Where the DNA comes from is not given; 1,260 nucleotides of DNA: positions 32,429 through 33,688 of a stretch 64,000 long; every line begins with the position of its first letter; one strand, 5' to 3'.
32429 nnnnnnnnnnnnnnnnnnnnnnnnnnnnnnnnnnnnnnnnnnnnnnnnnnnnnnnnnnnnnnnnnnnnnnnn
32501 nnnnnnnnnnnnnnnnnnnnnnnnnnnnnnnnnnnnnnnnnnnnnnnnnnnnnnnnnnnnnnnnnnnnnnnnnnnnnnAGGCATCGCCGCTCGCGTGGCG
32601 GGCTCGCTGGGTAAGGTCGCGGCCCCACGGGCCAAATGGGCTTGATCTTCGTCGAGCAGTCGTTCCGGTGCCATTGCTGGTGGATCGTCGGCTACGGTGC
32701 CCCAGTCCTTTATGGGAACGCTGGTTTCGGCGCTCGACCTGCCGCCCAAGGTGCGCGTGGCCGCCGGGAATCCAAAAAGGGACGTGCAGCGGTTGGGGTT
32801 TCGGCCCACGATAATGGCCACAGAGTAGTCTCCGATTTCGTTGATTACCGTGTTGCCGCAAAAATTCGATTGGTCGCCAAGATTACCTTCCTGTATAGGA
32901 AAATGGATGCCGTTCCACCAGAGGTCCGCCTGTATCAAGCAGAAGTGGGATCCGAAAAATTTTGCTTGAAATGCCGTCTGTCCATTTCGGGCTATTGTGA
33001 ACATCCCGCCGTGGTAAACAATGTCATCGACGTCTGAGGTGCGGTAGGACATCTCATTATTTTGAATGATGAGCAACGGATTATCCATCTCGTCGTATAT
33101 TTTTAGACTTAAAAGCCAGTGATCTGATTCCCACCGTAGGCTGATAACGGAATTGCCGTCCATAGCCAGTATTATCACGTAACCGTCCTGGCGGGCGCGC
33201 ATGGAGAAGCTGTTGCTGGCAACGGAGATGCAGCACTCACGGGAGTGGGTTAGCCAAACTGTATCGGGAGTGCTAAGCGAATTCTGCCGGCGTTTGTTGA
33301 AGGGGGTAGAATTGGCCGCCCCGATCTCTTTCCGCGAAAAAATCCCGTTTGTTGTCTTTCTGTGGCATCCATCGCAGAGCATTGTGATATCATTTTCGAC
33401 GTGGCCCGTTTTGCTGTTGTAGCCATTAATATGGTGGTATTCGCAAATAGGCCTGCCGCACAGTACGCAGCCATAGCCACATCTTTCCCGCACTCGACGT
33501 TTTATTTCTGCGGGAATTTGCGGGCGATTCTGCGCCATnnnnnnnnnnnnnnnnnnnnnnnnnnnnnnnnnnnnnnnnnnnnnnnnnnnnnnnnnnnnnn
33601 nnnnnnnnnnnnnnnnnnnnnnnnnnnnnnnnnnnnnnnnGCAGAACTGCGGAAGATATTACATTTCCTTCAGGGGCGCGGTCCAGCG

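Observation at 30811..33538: Undescribed two-gene cassette: a large HNH-nuclease/TPR protein with a zinc-ribbon/TM2 membrane protein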

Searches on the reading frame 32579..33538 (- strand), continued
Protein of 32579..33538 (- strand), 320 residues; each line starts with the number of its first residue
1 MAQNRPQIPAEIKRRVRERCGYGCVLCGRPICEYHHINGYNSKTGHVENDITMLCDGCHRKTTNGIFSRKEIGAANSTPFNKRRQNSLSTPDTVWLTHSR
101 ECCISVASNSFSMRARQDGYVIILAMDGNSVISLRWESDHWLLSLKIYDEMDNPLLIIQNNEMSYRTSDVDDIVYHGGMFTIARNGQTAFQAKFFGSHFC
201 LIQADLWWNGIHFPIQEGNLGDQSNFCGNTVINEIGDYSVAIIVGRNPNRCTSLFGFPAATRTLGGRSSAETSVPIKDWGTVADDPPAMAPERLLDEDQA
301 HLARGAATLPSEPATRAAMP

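Call 74: fold_search(model_id=the predicted structure, library=viral)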
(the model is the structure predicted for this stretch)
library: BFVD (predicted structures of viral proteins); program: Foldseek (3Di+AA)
matches with E <= 10: 572; with E <= 0.001: 0
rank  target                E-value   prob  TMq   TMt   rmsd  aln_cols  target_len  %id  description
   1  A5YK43                4.7e-03  1.00  0.21  0.32  13.0       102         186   24  HNH nuclease domain-containing protein [Mycobacterium phage Tweety]
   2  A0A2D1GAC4            6.3e-03  1.00  0.21  0.23  13.2       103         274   21  HNH nuclease domain-containing protein [Mycobacterium phage Demsculpinboyz]
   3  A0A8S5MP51            1.2e-02  1.00  0.20  0.38   3.4        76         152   26  HNHc [Podoviridae sp. ctoqT5]
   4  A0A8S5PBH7            1.3e-02  1.00  0.20  0.35   2.6        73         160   29  NinG recombination protein [Siphoviridae sp. ct0UO21]
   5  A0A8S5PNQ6            1.3e-02  1.00  0.18  0.35   3.7        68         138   32  HNH endonuclease [Siphoviridae sp. ctAiL5]
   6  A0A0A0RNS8            1.4e-02  1.00  0.20  0.24   5.0        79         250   26  HNH homing endonuclease [Bacillus phage Pascal]
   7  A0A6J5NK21            1.7e-02  1.00  0.15  0.43   3.2        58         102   24  HNHc domain containing protein [uncultured Caudovirales phage]
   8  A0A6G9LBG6            1.7e-02  0.99  0.18  0.48   4.7        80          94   25  (no name in the UniProt tables at hand)
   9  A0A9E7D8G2            2.3e-02  1.00  0.17  0.48   5.1        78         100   26  (no name in the UniProt tables at hand)
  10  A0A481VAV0            2.8e-02  1.00  0.17  0.34   2.7        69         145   20  HNH-type endonuclease / MarR family transcription regulator [Halobacterium phage ChaoS9]
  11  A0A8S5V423            3.3e-02  1.00  0.19  0.71   2.3        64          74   30  CRISPR-associated endonuclease [Siphoviridae sp. cteDy1]
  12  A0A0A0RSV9            3.3e-02  1.00  0.17  0.35   6.8        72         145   29  HNH homing endonuclease [Bacillus phage Moonbeam]
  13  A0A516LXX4            3.5e-02  1.00  0.19  0.49   3.9        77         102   19  (no name in the UniProt tables at hand)
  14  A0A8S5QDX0            3.5e-02  0.99  0.19  0.47   7.4        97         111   25  HNH nuclease [Siphoviridae sp. ctoRD1]
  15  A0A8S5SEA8            3.7e-02  1.00  0.19  0.58   2.8        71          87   30  HNHc [Siphoviridae sp. ct3q24]
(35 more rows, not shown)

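Call 80: search_dna_similar(query=P0292, collection=phages, mode=protein, max_evalue=0.00001, max_rows=25)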
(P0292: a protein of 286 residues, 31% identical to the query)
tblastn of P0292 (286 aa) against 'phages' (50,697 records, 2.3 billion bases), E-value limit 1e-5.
Records with a match: 1; places in all: 1; records where one place covers at least 80% of the query: 0.
Best place of each record, by identity: <60% 1.
By first word of the organism name: Klebsiella 1.
By host as written in the record: Klebsiella pneumoniae ST846-OXA48 1.
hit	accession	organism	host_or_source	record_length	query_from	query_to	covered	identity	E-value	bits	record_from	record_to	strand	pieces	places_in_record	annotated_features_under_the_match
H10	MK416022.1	Klebsiella phage ST846-OXA48phi9.2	Klebsiella pneumoniae ST846-OXA48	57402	9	215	72%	33.5%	2e-26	114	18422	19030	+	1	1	hypothetical protein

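Call 85: search_protein_families(library=ncbifam, proteins=[P0310, P0292, P0305, P0341, P0324, P0143], max_evalue=0.01)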
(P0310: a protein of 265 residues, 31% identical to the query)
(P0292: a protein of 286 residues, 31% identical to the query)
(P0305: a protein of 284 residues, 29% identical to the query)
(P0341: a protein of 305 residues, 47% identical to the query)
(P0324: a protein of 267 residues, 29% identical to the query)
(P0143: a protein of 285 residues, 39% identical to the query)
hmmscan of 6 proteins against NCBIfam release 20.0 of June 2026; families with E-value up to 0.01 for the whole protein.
P0310 (265 aa): 0 families

P0292 (286 aa): 0 families

P0305 (284 aa): 0 families

P0341 (305 aa): 1 family
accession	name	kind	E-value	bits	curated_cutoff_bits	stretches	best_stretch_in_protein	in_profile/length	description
NF040563.1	guided_IscB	equivalog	0.00054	19.2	175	1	11-64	183-238/314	RNA-guided endonuclease IscB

P0324 (267 aa): 0 families

P0143 (285 aa): 1 family
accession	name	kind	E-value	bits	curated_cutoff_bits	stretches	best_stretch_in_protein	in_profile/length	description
NF040563.1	guided_IscB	equivalog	0.0033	16.6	175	1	5-52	187-236/314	RNA-guided endonuclease IscB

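Call 87: search_protein_families(library=pfam, proteins=[L012:709-2349:-, L023:635-2125:+, L058:6870-8132:-, L015:11940-12749:+, L026:4385-4693:+, L026:4737-5282:-], max_evalue=0.001)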
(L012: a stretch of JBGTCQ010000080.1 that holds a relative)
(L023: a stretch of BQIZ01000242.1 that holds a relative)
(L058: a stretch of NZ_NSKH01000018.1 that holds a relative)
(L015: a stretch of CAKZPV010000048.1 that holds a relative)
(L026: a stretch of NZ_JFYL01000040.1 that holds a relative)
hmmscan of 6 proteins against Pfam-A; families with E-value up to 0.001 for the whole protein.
L012:709-2349:- (546 aa): 21 families
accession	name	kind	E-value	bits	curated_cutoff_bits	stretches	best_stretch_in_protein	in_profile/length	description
PF00005.33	ABC_tran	-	9.6e-70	234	25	2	312-464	2-136/137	ABC transporter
PF08352.17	oligo_HPY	-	5.6e-14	52.7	27.1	2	516-543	1-28/65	Oligopeptide/dipeptide transporter, C-terminal region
PF13304.12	AAA_21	-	9.3e-12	46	27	1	152-219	234-303/304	AAA domain, putative AbiEii toxin, Type IV TA system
PF13555.12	AAA_29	-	1.1e-07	31.9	27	0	23-66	7-51/61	P-loop containing region of AAA domain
PF13401.12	AAA_22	-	7.7e-07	29.9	27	0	42-87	10-33/130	AAA domain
PF07728.20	AAA_5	-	2.7e-06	27.9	22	0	326-361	4-38/139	AAA domain (dynein-related subfamily)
PF13191.12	AAA_16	-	3.4e-06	28.1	32.6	0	321-350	24-58/167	AAA ATPase domain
PF01078.27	Mg_chelatase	-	5.1e-06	26.5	20.3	0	324-392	25-92/207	Magnesium chelatase, subunit ChlI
PF02463.25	SMC_N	-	5.7e-06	26.4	40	0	322-485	25-189/220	RecF/RecN/SMC N terminal domain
PF00485.24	PRK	-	8.3e-06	26.2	22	0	323-375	1-54/196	Phosphoribulokinase / Uridine kinase family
PF03193.22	RsgA_GTPase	-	2.2e-05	24.8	30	0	319-344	104-129/174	RsgA GTPase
PF01926.29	MMR_HSR1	-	4.7e-05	23.9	21.9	0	325-380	3-52/113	50S ribosome-binding GTPase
PF00931.28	NB-ARC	-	5.7e-05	22.9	23.5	0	321-346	18-43/248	NB-ARC domain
PF05729.18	NACHT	-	0.00014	22.1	26.7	0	326-346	5-25/167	NACHT domain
PF00006.31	ATP-synt_ab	-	0.0002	21.5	29.5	0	31-57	8-34/213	ATP synthase alpha/beta family, nucleotide-binding domain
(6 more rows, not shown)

L023:635-2125:+ (497 aa): 3 families
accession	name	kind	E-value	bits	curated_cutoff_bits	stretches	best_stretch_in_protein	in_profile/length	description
PF07690.21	MFS_1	-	1.1e-69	235.4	33.4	2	21-456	1-347/347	Major Facilitator Superfamily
PF00854.27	PTR2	-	2.2e-06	27.3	27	0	157-207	79-128/392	POT family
PF00083.30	Sugar_tr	-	0.00049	19.5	22.3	1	46-169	43-158/452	Sugar (and other) transporter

L058:6870-8132:- (420 aa): 3 families
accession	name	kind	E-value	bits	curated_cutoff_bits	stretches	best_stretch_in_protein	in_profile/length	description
PF00589.27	Phage_integrase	-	2.1e-16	60.6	27.1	1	199-389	18-169/172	Phage integrase family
PF14659.12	Phage_int_SAM_3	-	5.5e-08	33.4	22.6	1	82-136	1-57/58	Phage integrase, N-terminal SAM-like domain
PF22022.2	Phage_int_M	-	9e-07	29.5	27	1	83-172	1-91/96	Phage integrase central domain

L015:11940-12749:+ (270 aa): 4 families
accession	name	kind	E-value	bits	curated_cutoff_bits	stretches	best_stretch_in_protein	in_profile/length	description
PF00106.31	adh_short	-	1.8e-53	181.3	26.6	1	9-195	2-188/195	short chain dehydrogenase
PF13561.12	adh_short_C2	-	2.1e-36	126.1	27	1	14-195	1-182/236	Enoyl-(Acyl carrier protein) reductase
PF08659.16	KR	-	4.8e-15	56.4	22.6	1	10-181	3-173/180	KR domain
PF23441.1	SDR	-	3.7e-07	30.2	27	1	9-210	9-215/258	SDR-like rossmann domain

L026:4385-4693:+ (103 aa): 5 families
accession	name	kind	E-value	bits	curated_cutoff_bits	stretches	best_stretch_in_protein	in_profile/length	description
PF12796.13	Ank_2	-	1.7e-12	48.2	27.3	1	23-100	3-79/90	Ankyrin repeats (3 copies)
PF13637.12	Ank_4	-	1.3e-11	44.8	22.7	1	25-70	5-50/50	Ankyrin repeats (many copies)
PF00023.36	Ank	-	5.8e-11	42.5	21.1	1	50-79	2-31/33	Ankyrin repeat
PF13606.12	Ank_3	-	7.4e-06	26.3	22.3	0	49-76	1-28/30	Ankyrin repeat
PF13857.12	Ank_5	-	1.9e-05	25.4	27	1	37-76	2-42/56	Ankyrin repeats (many copies)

L026:4737-5282:- (181 aa): 1 family
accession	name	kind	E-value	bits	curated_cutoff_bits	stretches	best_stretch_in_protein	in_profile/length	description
PF01965.30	DJ-1_PfpI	-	1.5e-42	145.6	26.6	1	4-176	2-164/165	DJ-1/PfpI family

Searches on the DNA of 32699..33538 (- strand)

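Call 77: search_dna_similar(query=L091:8001-8798:+, collection=ecoli_genomes, mode=near, max_rows=8)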
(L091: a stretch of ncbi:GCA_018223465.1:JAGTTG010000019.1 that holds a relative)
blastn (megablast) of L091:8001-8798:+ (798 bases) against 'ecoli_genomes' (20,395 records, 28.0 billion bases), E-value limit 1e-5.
No match.

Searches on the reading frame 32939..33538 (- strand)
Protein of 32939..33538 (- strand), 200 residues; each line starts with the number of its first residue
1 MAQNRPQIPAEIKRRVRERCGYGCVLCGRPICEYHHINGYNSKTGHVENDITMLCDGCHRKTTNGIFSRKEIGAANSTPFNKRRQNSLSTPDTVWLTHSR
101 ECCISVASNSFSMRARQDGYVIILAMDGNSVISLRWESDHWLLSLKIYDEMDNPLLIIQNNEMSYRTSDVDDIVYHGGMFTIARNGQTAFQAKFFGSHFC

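Call 29: search_dna_similar(query=window:32939-33538:-, collection=phages, mode=protein, max_evalue=0.001, max_rows=30)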
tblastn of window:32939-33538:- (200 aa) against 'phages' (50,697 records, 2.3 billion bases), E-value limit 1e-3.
Records with a match: 1; places in all: 1; records where one place covers at least 80% of the query: 1.
Best place of each record, by identity: <60% 1.
By first word of the organism name: Klebsiella 1.
By host as written in the record: Klebsiella pneumoniae ST846-OXA48 1.
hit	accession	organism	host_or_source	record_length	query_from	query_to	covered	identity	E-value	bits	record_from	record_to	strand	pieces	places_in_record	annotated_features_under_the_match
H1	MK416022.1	Klebsiella phage ST846-OXA48phi9.2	Klebsiella pneumoniae ST846-OXA48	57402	8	171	82%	29.8%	6e-12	69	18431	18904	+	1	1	hypothetical protein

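Call 30: get_annotated_region(hit=H1, flank=6000)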
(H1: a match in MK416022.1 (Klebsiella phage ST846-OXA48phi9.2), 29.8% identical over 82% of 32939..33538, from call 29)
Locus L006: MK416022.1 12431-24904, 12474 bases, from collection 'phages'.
description: Klebsiella phage ST846-OXA48phi9.2, complete genome.
organism: Klebsiella phage ST846-OXA48phi9.2 (NCBI taxid 2510489)
taxonomy: Viruses; Duplodnaviria; Heunggongvirae; Uroviricota; Caudoviricetes
host: Klebsiella pneumoniae ST846-OXA48; source: -; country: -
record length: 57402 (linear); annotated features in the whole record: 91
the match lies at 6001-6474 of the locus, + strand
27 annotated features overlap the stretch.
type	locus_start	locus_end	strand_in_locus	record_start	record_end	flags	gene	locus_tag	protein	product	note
CDS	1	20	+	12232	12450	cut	-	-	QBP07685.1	Rha family transcriptional regulator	-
CDS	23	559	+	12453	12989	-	-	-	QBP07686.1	regulatory protein CII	-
CDS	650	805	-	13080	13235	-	-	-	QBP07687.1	hypothetical protein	-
CDS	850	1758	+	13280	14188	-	-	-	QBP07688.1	hypothetical protein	-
CDS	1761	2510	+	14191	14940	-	-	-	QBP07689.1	DNA replication protein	DNA replication protein DnaC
CDS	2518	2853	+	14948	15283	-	-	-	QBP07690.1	hypothetical protein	Hypothetical protein, DUF977 family protein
CDS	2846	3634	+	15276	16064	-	-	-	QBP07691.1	hypothetical protein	-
CDS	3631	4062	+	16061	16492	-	-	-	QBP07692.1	hypothetical protein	-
CDS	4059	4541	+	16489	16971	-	-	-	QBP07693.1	class I SAM-dependent methyltransferase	-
CDS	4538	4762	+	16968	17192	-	-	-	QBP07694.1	hypothetical protein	-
CDS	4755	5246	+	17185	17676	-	-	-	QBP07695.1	hypothetical protein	-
CDS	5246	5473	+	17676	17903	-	-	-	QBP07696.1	hypothetical protein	-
CDS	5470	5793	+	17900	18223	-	-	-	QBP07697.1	hypothetical protein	-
CDS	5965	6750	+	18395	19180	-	-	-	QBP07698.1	hypothetical protein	-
CDS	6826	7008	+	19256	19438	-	-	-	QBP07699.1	hypothetical protein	-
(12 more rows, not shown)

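Call 31: search_dna_similar(query=window:32939-33538:-, collection=plasmids, mode=protein, max_evalue=0.001, max_rows=30)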
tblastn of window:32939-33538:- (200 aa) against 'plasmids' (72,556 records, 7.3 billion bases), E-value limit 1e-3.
Records with a match: 8; places in all: 8; records where one place covers at least 80% of the query: 4.
Best place of each record, by identity: <60% 8.
By first word of the organism name: Photobacterium 2; Klebsiella 1; Pseudomonas 1; Calothrix 1; Clavibacter 1; Cereibacter 1; Acinetobacter 1.
By predicted mobility (MOB-suite, as given by PLSDB): non-mobilizable 4; conjugative 3; mobilizable 1.
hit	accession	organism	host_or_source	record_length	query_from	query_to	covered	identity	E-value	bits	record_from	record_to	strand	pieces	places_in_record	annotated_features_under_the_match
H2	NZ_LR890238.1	Klebsiella pneumoniae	Homo sapiens,urine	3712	8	190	92%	35.9%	4e-28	117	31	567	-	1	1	none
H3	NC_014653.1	Photobacterium damselae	diseased Psetta maxima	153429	3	194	96%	32.3%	2e-26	112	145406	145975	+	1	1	none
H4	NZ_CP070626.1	Photobacterium damselae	Turbot fish farm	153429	3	194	96%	32.3%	2e-26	112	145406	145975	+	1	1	none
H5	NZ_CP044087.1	Pseudomonas luteola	Homo sapiens,clinical isolate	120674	7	171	83%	29.6%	1e-12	73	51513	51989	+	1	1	HNH endonuclease signature motif containing protein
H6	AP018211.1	Calothrix brevissima NIES-22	-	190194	8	162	78%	26.3%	3e-10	66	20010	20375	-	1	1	hypothetical protein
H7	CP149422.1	Clavibacter michiganensis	Triticum aestivum,Pure ...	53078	4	81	39%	41.0%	7e-11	67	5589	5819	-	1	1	none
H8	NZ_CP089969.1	Cereibacter azotoformans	Owen's River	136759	8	81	37%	38.4%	5e-7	56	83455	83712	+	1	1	hypothetical protein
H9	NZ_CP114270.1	Acinetobacter sp. TR3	pufferfish,culture,the gut of pufferfish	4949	7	96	45%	27.4%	5e-5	50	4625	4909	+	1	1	none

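Call 33: get_annotated_region(hit=H3, flank=5000)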
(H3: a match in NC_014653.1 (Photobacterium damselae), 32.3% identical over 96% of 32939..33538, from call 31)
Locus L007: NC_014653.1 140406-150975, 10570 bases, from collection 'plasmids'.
description: Photobacterium damselae subsp. damselae plasmid pPHDD1, complete sequence
organism: Photobacterium damselae (NCBI taxid 85581)
taxonomy: Bacteria; Pseudomonadota; Gammaproteobacteria; Vibrionales; Vibrionaceae; Photobacterium; Photobacterium damselae
host: -; source: diseased Psetta maxima; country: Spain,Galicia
typing (MOB-suite, as given by PLSDB): conjugative; replicon rep_cluster_1313; relaxase MOBF; mating-pair formation MPF_F
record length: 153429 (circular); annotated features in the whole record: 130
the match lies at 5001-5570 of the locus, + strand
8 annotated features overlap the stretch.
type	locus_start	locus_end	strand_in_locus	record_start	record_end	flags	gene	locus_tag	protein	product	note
CDS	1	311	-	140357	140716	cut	-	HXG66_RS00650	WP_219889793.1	hypothetical protein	-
CDS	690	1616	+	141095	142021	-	-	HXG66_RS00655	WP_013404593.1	porin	-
CDS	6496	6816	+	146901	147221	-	-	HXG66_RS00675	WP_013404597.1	type II toxin-antitoxin system RelE/ParE family toxin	-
CDS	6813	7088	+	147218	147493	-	-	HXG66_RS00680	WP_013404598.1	helix-turn-helix transcriptional regulator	-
CDS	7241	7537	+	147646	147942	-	-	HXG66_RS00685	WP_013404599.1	hypothetical protein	-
CDS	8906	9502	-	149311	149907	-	-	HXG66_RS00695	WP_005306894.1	DJ-1/PfpI family protein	-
CDS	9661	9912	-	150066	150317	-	-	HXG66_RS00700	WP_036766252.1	hypothetical protein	-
CDS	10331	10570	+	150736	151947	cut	-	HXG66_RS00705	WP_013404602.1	putative manganese transporter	-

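Call 34: get_annotated_region(hit=H5, flank=5000)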
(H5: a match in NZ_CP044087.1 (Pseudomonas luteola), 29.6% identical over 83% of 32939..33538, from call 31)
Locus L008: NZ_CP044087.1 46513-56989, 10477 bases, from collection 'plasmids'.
description: Pseudomonas luteola strain FDAARGOS_637 plasmid unnamed2
organism: Pseudomonas luteola (NCBI taxid 47886)
taxonomy: Bacteria; Pseudomonadota; Gammaproteobacteria; Pseudomonadales; Pseudomonadaceae; Pseudomonas; Pseudomonas luteola
host: -; source: Homo sapiens,clinical isolate; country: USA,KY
typing (MOB-suite, as given by PLSDB): non-mobilizable; replicon rep_cluster_2303
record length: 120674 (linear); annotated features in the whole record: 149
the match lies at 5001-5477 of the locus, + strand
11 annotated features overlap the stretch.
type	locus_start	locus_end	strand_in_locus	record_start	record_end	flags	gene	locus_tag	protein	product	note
CDS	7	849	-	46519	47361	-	-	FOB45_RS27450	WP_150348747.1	GPO family capsid scaffolding protein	-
CDS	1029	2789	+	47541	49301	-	-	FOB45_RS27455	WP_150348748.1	terminase ATPase subunit family protein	-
CDS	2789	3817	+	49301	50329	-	-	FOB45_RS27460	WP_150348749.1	phage portal protein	-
CDS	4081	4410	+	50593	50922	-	-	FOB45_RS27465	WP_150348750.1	type II toxin-antitoxin system RelE/ParE family toxin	-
CDS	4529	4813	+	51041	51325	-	-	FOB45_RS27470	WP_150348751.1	XRE family transcriptional regulator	-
CDS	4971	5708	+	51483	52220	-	-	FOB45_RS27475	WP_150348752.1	HNH endonuclease signature motif containing protein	-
CDS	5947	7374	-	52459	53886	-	-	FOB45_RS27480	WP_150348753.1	hypothetical protein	-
CDS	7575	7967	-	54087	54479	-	-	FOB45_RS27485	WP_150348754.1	GFA family protein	-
CDS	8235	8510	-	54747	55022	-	-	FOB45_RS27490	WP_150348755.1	hypothetical protein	-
CDS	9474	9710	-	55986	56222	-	-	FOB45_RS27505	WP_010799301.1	hypothetical protein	-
CDS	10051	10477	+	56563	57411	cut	-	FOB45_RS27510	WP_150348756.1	hypothetical protein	-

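Call 35: get_annotated_region(hit=H2, flank=4000)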
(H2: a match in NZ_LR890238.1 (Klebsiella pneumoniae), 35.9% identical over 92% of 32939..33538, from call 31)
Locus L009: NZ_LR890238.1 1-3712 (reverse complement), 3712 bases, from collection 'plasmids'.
description: Klebsiella pneumoniae strain INF334 isolate INF334 plasmid 4, complete sequence
organism: Klebsiella pneumoniae (NCBI taxid 573)
taxonomy: Bacteria; Pseudomonadota; Gammaproteobacteria; Enterobacterales; Enterobacteriaceae; Klebsiella; Klebsiella pneumoniae
host: -; source: Homo sapiens,urine; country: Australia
typing (MOB-suite, as given by PLSDB): non-mobilizable
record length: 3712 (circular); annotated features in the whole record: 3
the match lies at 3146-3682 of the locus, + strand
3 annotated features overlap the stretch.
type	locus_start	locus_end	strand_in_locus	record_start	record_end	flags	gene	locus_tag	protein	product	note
CDS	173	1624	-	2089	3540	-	-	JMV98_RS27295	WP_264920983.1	relaxase/mobilization nuclease domain-containing protein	-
CDS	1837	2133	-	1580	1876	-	-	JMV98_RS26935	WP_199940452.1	hypothetical protein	-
CDS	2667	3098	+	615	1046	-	-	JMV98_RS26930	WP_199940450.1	replication/maintenance protein RepL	-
